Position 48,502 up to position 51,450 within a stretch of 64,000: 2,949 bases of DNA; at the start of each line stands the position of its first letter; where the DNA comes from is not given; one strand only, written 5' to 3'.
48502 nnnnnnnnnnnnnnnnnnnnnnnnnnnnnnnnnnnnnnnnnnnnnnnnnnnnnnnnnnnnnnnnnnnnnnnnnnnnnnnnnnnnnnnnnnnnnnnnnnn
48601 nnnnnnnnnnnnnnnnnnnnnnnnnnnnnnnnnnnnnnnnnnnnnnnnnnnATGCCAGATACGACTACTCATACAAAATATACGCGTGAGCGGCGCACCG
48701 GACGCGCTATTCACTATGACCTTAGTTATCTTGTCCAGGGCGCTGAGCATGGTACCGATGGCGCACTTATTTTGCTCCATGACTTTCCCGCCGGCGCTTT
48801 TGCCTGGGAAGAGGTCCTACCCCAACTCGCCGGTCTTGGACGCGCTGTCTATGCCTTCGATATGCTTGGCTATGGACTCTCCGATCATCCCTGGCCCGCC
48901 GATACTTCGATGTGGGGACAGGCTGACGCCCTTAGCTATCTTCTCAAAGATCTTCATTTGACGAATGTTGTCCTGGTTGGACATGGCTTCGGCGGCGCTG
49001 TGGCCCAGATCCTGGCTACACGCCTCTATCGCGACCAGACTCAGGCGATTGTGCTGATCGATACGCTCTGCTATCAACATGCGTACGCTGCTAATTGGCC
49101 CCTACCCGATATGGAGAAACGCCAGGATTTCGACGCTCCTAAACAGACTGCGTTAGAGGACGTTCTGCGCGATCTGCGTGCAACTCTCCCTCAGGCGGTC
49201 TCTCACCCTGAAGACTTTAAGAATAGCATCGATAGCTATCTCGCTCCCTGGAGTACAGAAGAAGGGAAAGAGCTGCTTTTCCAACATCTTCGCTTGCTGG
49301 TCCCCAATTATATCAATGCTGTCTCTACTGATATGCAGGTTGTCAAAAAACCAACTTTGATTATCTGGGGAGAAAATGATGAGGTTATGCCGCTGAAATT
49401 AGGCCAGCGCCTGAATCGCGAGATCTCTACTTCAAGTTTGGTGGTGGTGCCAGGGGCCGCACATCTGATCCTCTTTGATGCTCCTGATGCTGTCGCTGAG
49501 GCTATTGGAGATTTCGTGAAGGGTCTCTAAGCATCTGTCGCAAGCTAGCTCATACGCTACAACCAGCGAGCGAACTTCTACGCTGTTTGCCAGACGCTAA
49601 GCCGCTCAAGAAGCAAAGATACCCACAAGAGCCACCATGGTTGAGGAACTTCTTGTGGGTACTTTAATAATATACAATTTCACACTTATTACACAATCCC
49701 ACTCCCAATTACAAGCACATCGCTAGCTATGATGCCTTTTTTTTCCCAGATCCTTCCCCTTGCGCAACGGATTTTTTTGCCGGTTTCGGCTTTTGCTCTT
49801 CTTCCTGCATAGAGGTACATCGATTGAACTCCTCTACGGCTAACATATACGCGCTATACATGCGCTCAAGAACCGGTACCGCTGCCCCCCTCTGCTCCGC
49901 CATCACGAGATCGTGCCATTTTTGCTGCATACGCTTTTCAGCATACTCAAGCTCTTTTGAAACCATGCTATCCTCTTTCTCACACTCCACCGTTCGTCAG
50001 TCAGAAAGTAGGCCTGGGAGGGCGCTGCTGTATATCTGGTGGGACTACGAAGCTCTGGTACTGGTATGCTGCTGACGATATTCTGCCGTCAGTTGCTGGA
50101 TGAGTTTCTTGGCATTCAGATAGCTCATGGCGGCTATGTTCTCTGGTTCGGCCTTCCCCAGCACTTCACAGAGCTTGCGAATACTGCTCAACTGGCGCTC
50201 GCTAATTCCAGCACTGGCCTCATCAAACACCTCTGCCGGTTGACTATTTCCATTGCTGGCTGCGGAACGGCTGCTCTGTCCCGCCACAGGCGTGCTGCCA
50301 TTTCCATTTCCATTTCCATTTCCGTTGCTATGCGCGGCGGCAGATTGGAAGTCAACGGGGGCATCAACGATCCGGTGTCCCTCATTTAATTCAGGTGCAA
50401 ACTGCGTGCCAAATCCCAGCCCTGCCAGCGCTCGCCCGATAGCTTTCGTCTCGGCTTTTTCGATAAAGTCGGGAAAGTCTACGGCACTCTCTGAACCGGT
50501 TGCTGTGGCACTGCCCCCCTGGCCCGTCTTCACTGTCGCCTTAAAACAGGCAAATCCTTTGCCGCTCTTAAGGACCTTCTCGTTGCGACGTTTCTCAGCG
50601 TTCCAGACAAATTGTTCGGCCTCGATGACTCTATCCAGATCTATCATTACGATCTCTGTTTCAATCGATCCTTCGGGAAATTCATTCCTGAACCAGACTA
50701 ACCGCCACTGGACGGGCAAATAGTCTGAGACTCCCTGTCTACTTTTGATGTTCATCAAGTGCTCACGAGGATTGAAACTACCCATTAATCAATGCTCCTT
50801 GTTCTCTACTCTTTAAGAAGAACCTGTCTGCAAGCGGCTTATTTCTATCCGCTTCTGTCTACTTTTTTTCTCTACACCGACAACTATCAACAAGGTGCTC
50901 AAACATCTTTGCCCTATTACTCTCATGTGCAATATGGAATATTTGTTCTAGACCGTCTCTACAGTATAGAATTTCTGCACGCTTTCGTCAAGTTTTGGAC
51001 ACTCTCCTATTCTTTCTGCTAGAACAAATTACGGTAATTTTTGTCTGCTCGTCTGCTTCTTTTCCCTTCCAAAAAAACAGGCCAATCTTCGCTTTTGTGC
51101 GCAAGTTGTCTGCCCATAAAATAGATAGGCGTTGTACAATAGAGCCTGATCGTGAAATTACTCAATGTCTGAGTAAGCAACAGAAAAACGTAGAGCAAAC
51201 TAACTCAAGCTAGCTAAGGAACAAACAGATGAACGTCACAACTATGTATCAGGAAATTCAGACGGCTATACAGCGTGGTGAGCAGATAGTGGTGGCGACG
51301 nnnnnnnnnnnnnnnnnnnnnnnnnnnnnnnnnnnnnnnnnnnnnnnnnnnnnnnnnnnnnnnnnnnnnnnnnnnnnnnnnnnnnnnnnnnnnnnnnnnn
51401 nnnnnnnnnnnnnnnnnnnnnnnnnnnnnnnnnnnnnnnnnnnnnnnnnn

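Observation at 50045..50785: Rad52/DdrA-like single-strand annealing protein with an in-frame (NG)5 microsatellite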

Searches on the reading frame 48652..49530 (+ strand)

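Call 97: search_protein_families(library=pfam, proteins=[window:48652-49530:+], max_evalue=0.00001)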
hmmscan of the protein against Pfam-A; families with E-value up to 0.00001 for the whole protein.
window:48652-49530:+ (292 aa): 3 families
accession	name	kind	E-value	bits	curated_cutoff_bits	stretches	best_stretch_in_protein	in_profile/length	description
PF00561.26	Abhydrolase_1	-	7.4e-27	95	25.8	1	38-278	2-245/245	alpha/beta hydrolase fold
PF12697.13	Abhydrolase_6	-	1.7e-21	78.3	26.3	1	39-284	1-217/217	Alpha/beta hydrolase family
PF12146.15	Hydrolase_4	-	4.1e-15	56.2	27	1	36-276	4-237/239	Serine aminopeptidase, S33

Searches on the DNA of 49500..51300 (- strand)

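Call 101: search_rna_families(source=L074, start=5300, end=8300, threshold=evalue, max_evalue=0.01)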
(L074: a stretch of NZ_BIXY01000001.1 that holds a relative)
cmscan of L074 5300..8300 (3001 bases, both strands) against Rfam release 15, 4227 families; matches with E-value up to 0.01: 2.
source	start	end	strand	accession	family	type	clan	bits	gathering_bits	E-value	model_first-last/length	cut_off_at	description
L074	7922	8012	+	RF00029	Intron_gpII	Intron;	-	64.7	40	9.3e-12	1-77/77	no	Group II catalytic intron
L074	7924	7957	+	RF04356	Plastid-ndhA-ndhB-1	Intron;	CL00155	29.1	61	0.00065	9-42/49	no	Plastid-ndhA-ndhB-1 group II-D5 intron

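Call 102: search_rna_families(source=window, start=49500, end=51300, threshold=evalue, max_evalue=0.1)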
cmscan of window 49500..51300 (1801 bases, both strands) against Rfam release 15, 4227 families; matches with E-value up to 0.1: 0.
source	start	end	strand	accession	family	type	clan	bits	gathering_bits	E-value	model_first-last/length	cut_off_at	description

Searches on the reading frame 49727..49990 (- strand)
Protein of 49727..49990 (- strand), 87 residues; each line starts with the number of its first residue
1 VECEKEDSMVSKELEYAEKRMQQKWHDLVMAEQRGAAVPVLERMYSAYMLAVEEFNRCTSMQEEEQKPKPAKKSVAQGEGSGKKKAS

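Call 3: search_protein_families(library=pfam, proteins=[window:49727-49990:-], max_evalue=10)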
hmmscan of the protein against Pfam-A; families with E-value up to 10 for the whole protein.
window:49727-49990:- (87 aa): 1 family
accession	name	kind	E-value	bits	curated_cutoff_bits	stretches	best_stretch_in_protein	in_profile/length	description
PF03730.19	Ku_C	-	0.16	13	23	1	38-86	37-89/90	Ku70/Ku80 C-terminal arm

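Call 4: search_protein_families(library=phrogs, proteins=[window:49727-49990:-], max_evalue=1)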
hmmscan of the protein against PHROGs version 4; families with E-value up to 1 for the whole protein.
window:49727-49990:- (87 aa): 0 families

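Call 5: search_protein_families(library=ncbifam, proteins=[window:49727-49990:-], max_evalue=1)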
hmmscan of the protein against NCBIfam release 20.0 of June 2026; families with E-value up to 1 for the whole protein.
window:49727-49990:- (87 aa): 0 families

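Call 34: search_protein_families(library=padloc, proteins=[window:49727-49990:-], max_evalue=1)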
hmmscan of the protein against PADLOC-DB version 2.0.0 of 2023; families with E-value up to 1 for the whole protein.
window:49727-49990:- (87 aa): 0 families

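Call 89: find_homologous_proteins(query=window:49730-49966:-, max_evalue=0.001)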
Query seq(79 aa) (79 aa): 118 proteins with E <= 0.001 among 119 candidates.
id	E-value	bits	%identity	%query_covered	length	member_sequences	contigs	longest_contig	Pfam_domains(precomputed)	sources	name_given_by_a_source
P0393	3.6e-43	162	100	100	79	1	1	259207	-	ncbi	-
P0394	1.4e-31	125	75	100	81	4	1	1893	-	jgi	-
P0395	1.4e-30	122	78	100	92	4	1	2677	-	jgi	jgi:hypothetical protein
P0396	7.7e-29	116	73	100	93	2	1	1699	-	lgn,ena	-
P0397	2.8e-28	115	72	100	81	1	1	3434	-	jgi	jgi:hypothetical protein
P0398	4.2e-28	114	70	100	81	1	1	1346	-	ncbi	-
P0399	4.4e-27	111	70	100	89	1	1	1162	-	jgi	jgi:hypothetical protein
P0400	3.5e-26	108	67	100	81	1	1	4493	-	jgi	jgi:hypothetical protein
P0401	4.4e-26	108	68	100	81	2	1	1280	-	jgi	jgi:hypothetical protein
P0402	8.3e-24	101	65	100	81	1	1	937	-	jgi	jgi:hypothetical protein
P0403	1.4e-23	100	67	100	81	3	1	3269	-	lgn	-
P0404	1.7e-23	100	67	100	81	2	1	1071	-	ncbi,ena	-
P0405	5.1e-23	98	63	100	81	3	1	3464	-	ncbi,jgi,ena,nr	ncbi:MAG: hypothetical protein JO011_18190 [Ktedonobacteraceae bacterium]|nr:hypothetical protein [K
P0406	2.6e-22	96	63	100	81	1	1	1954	-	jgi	jgi:hypothetical protein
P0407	2.7e-22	96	62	100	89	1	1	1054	-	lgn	-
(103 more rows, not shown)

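Call 98: predict_structure(alignment_id=A5)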
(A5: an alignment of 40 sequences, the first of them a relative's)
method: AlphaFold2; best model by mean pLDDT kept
length: 79 residues; sequences in the alignment: 40
mean_pLDDT: 81.6   pTM: 0.62
mean pLDDT of the five models: 81.6, 81.4, 81.3, 80.3, 79.7
residues with pLDDT >= 90: 49; 70-90: 7; 50-70: 8; < 50: 15
segments of 3 or more residues with pLDDT < 50: 65-76
pLDDT, mean of each block of 10 residues (from residue 1): 88 98 98 98 97 79 46 45
secondary structure, 60 per line:
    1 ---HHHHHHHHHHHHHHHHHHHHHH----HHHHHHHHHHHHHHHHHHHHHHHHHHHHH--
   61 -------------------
elements in order: H4-25 H30-58
